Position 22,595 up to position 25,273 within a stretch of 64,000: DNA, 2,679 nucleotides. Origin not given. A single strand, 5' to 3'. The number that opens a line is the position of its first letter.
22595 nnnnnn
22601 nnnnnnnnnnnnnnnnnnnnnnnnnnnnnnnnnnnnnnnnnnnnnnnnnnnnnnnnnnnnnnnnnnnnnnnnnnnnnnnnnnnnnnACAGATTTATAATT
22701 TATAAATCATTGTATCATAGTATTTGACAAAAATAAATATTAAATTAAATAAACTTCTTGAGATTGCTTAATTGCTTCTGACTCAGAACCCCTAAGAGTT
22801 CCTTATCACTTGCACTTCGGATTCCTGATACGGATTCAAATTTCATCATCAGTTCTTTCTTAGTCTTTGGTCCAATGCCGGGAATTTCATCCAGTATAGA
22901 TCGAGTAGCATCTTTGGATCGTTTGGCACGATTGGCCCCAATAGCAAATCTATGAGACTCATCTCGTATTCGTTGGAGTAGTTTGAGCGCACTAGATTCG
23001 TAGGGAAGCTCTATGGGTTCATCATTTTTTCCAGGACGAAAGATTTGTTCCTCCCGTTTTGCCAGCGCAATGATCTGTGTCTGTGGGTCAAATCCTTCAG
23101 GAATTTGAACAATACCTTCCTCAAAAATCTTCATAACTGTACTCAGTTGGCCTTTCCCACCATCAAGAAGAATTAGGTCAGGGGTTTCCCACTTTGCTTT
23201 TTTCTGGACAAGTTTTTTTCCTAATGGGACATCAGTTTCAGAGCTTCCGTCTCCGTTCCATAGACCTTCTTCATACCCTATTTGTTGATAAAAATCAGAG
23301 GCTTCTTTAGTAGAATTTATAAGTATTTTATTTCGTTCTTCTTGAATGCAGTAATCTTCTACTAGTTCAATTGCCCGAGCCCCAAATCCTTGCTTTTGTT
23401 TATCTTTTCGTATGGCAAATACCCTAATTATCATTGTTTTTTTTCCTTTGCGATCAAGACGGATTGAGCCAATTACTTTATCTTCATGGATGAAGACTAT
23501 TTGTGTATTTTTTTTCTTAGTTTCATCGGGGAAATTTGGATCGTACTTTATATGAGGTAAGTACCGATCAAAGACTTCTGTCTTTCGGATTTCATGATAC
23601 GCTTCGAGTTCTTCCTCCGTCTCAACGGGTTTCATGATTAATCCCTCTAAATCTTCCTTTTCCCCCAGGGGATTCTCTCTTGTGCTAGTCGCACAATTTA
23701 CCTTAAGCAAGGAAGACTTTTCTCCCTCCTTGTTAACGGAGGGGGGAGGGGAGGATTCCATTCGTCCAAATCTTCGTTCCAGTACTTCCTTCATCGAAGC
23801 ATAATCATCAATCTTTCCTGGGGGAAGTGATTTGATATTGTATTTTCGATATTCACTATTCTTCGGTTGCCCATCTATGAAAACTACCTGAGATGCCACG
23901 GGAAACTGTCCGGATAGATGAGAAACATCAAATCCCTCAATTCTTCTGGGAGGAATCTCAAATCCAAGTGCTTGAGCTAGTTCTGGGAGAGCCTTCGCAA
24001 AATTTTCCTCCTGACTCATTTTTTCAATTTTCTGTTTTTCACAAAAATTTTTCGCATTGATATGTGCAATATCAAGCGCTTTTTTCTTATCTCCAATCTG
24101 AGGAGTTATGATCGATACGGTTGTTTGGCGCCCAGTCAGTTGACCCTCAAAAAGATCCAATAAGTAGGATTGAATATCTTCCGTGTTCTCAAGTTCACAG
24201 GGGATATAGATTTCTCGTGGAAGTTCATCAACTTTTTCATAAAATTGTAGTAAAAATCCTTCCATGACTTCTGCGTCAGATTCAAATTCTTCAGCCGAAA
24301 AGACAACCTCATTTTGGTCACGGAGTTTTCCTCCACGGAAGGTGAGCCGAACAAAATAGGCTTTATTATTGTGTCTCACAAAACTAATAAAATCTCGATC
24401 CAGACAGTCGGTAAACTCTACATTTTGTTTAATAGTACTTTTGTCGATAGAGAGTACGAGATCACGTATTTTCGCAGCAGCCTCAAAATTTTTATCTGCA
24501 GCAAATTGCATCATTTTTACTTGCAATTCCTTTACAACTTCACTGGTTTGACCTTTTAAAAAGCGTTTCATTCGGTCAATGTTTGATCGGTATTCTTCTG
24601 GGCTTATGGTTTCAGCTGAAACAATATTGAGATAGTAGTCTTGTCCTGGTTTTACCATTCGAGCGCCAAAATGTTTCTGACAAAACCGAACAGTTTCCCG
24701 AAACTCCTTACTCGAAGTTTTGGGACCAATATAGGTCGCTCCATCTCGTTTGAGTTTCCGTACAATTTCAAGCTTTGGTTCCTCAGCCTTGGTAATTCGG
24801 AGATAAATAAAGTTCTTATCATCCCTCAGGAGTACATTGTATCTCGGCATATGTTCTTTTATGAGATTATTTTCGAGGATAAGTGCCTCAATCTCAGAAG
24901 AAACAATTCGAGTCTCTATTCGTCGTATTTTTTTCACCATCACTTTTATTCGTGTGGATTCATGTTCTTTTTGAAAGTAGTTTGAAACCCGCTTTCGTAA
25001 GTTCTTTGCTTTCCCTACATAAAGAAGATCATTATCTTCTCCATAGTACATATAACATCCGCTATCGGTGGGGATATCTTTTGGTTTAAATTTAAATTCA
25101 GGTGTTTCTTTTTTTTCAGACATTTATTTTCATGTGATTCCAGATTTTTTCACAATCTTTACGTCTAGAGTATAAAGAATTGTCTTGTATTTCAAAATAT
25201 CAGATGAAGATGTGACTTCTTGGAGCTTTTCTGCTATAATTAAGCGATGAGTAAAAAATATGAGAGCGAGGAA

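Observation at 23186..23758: GNAT acetyltransferase-like domain inserted inside the UvrC nuclease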

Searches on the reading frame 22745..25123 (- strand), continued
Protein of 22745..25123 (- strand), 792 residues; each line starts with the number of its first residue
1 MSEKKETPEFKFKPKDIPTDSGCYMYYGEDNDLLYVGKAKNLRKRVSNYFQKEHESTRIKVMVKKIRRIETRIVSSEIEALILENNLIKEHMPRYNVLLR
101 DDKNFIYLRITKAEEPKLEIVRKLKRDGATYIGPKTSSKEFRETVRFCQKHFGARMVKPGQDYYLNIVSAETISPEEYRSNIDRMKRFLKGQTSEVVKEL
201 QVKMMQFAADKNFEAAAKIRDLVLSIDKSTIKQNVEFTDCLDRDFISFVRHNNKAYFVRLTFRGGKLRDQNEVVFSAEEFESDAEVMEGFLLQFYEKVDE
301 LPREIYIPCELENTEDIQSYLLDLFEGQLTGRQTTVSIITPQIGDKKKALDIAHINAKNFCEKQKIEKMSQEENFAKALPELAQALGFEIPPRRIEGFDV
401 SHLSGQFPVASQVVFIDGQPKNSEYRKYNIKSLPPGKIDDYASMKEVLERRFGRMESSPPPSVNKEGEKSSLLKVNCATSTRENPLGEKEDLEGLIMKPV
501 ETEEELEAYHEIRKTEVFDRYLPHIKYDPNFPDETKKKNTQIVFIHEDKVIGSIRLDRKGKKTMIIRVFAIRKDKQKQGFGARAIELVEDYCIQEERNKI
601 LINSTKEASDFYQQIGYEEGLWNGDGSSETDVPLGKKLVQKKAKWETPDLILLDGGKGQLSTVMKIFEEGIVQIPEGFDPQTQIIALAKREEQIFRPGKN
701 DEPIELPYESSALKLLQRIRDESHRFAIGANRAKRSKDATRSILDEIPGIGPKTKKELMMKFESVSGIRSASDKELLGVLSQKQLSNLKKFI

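Call 55: find_encoding_contigs(protein=P0002, flank=3000, max_places=1)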
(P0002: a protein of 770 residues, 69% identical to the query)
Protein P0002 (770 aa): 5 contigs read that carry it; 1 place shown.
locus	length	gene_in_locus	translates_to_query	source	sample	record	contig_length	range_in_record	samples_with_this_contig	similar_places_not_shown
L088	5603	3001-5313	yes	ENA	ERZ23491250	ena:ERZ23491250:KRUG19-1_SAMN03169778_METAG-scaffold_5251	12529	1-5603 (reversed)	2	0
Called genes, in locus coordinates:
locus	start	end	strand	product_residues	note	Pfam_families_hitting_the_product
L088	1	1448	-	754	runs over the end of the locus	PF00912:Transgly, PF00905:Transpeptidase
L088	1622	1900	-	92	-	PF02325:CCB3_YggT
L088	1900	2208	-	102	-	PF18910:DUF5665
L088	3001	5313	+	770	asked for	PF01541:GIY-YIG, PF02151:UVR (weak), PF22920:UvrC_RNaseH, PF08459:UvrC_RNaseH_dom, PF00583:Acetyltransf_1, PF08459:UvrC_RNaseH_dom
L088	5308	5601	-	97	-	?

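Call 67: find_encoding_contigs(protein=P0050, flank=1000, max_places=1)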
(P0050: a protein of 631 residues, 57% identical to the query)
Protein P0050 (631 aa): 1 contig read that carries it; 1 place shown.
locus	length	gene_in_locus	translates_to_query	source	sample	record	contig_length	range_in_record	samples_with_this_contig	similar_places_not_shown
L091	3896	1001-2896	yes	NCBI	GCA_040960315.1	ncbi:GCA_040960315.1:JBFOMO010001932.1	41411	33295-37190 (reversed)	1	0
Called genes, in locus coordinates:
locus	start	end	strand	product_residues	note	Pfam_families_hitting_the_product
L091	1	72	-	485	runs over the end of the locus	PF01406:tRNA-synt_1e, PF09334:tRNA-synt_1g (faint), PF09190:DALR_2 (weak)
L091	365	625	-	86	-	PF02325:CCB3_YggT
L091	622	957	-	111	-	PF18910:DUF5665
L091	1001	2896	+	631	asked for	PF01541:GIY-YIG, PF22920:UvrC_RNaseH, PF08459:UvrC_RNaseH_dom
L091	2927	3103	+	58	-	-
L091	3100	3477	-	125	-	PF08378:NERD (faint), PF02021:UPF0102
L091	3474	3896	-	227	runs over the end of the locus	PF00625:Guanylate_kin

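Call 69: search_solved_structures(query=window:22745-25123:-, max_evalue=0.00001, show_alignments=2)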
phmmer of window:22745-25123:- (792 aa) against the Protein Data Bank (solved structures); distinct sequences matched with E-value up to 0.00001: 10.
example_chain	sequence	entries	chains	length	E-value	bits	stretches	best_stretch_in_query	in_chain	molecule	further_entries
2nrt_A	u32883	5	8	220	2.5e-38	134.9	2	644-785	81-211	UvrABC system protein C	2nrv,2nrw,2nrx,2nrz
3c65_A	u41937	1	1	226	3.9e-33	117.8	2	647-776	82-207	UvrABC system protein C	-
2nrr_A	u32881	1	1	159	1.4e-24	89.5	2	377-454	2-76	UvrABC system protein C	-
8b0q_A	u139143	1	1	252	1.6e-24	89.3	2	644-779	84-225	UvrABC system protein C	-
1yd6_A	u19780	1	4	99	2e-19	72.4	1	11-105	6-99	UvrC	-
1ycz_A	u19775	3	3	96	3.6e-10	41.8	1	17-102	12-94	UvrABC system protein C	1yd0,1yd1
1yd2_A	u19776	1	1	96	1e-09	40.3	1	17-102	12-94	UvrABC system protein C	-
1yd4_A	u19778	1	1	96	1.1e-09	40.2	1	17-102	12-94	UvrABC system protein C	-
1yd3_A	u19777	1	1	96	1.1e-09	40.2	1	17-102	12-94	UvrABC system protein C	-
1yd5_A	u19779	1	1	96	4.2e-09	38.3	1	17-102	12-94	UvrABC system protein C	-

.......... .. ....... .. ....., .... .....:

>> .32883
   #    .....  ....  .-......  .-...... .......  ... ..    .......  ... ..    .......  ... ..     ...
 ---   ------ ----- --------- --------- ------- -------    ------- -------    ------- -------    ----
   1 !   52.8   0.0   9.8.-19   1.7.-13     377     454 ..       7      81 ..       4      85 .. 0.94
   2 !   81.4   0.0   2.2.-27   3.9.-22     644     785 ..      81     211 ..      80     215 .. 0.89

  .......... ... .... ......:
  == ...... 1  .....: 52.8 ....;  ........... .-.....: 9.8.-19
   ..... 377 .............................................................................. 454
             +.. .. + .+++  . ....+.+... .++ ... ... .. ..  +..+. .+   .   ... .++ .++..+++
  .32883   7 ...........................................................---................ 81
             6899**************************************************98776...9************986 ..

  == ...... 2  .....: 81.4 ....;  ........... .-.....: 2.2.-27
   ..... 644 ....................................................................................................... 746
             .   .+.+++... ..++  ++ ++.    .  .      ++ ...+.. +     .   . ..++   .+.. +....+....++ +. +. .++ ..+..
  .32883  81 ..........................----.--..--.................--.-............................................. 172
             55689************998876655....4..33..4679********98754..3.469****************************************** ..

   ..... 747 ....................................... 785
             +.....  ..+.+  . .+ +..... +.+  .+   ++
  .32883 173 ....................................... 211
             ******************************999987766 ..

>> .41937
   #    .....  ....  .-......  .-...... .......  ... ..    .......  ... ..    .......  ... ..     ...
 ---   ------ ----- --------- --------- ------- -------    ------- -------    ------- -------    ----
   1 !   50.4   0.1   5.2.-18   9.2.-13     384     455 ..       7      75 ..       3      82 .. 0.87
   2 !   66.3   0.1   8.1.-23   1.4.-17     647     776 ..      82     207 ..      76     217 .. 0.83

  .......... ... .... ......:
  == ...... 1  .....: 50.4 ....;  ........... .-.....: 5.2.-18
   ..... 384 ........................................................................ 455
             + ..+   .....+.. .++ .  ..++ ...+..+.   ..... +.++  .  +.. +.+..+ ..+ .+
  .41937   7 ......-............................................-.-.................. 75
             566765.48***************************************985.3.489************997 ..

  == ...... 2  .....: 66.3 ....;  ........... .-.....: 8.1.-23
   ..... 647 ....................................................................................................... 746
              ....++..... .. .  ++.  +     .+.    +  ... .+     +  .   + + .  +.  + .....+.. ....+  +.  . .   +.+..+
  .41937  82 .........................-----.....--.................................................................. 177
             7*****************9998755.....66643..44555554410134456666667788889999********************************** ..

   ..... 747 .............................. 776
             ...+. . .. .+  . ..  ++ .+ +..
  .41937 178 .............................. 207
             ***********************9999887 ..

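Call 78: find_encoding_contigs(protein=P0034, flank=1500, max_places=1)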
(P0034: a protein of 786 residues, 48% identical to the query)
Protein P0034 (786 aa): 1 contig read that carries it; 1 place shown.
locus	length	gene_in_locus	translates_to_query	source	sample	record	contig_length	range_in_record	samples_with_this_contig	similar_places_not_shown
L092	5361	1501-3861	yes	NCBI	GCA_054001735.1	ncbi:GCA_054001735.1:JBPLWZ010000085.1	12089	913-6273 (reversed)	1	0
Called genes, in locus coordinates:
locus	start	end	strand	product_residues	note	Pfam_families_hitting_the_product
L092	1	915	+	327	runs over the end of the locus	PF03572:Peptidase_S41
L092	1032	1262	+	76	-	PF15919:HicB_lk_antitox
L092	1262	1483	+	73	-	PF07927:HicA_toxin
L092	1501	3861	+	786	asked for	PF01541:GIY-YIG, PF02151:UVR (weak), PF22920:UvrC_RNaseH, PF08459:UvrC_RNaseH_dom, PF04480:DUF559, PF08459:UvrC_RNaseH_dom, PF14520:HHH_5 (faint)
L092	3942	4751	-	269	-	PF01063:Aminotran_4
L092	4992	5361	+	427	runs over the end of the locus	?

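Call 79: find_encoding_contigs(protein=P0036, flank=1500, max_places=1)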
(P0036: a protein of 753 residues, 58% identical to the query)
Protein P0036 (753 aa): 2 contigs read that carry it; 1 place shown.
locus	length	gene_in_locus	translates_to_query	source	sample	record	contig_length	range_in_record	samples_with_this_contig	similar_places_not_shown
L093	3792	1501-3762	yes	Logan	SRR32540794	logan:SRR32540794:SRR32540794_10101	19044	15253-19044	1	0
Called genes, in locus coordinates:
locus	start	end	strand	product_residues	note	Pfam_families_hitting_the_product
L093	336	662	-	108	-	PF18910:DUF5665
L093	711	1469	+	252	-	PF07963:N_methyl (weak)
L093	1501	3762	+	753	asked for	PF01541:GIY-YIG, PF22920:UvrC_RNaseH, PF08459:UvrC_RNaseH_dom, PF04480:DUF559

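Call 88: search_protein_families(library=padloc, proteins=[window:22745-25123:-], max_evalue=0.01)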
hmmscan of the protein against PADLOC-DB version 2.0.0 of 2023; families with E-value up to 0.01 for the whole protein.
window:22745-25123:- (792 aa): 1 family
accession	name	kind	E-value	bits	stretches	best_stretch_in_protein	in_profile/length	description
PDLC03693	HEase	-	0.0037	14.6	0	20-64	107-151/313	homing endonuclease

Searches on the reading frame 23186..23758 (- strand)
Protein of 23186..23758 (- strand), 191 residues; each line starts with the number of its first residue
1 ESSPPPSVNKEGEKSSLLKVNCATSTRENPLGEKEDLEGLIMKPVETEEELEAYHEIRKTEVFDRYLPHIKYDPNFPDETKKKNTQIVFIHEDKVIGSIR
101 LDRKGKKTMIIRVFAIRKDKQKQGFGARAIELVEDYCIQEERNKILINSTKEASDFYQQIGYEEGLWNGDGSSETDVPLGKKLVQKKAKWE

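Call 3: search_protein_families(library=pfam, proteins=[window:23186-23758:-], max_evalue=1)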
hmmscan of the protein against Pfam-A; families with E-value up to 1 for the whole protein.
seq(191 aa): 6 families
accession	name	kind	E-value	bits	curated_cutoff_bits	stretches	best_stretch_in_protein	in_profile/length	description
PF13673.13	Acetyltransf_10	-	9.8e-13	48.6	23.6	1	76-164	22-109/128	Acetyltransferase (GNAT) domain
PF00583.31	Acetyltransf_1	-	1.5e-08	35.4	20.7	1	67-162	17-116/116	Acetyltransferase (GNAT) family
PF13508.13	Acetyltransf_7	-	3.6e-08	34.1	27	1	87-164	6-84/84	Acetyltransferase (GNAT) domain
PF13302.13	Acetyltransf_3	-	0.0056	17.8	25.4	1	40-144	2-115/138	Acetyltransferase (GNAT) domain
PF13718.12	GNAT_acetyltr_2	-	0.016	15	24.6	1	110-144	99-132/229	GNAT acetyltransferase 2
PF18263.7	MCM6_C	-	0.052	14.1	23.7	0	113-152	18-54/107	MCM6 C-terminal winged-helix domain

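Call 4: search_protein_families(library=ncbifam, proteins=[window:23186-23758:-], max_evalue=1)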
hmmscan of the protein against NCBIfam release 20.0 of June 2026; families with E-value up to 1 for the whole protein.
seq(191 aa): 9 families
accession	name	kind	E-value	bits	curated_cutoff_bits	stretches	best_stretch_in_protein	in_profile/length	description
NF040501.1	resist_ArsN2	equivalog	1e-06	28.4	125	1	81-164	21-103/133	arsenic resistance N-acetyltransferase ArsN2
TIGR01575.1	rimI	equivalog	1e-05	25.7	86.4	1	77-164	24-114/132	ribosomal protein S18-alanine N-acetyltransferase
TIGR01211.1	ELP3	subfamily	0.00082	18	350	1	117-164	466-513/522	tRNA uridine(34) 5-carboxymethylaminomethyl modification radical SAM/GNAT enzyme Elp3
NF033078.2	AAC_6p_Ia_fam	equivalog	0.0016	18.4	265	1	80-145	47-112/181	AAC(6')-Ia family aminoglycoside 6'-N-acetyltransferase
NF002959.0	PRK03624.1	equivalog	0.0028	17.4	124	1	84-164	49-131/147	GNAT family acetyltransferase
NF005840.0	PRK07757.1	equivalog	0.0069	16.3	154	1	87-164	45-120/153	N-acetyltransferase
NF053587.1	SpmdActasePaiA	equivalog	0.014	15.2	250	1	43-163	17-148/172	spermidine/spermine N(1)-acetyltransferase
NF000360.1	sat4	exception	0.025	14.7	380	1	87-163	75-154/180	streptothricin N-acetyltransferase Sat4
NF008212.0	PRK10975.1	equivalog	0.026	14.3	219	1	91-148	146-203/232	dTDP-4-amino-4,6-dideoxy-D-galactose acyltransferase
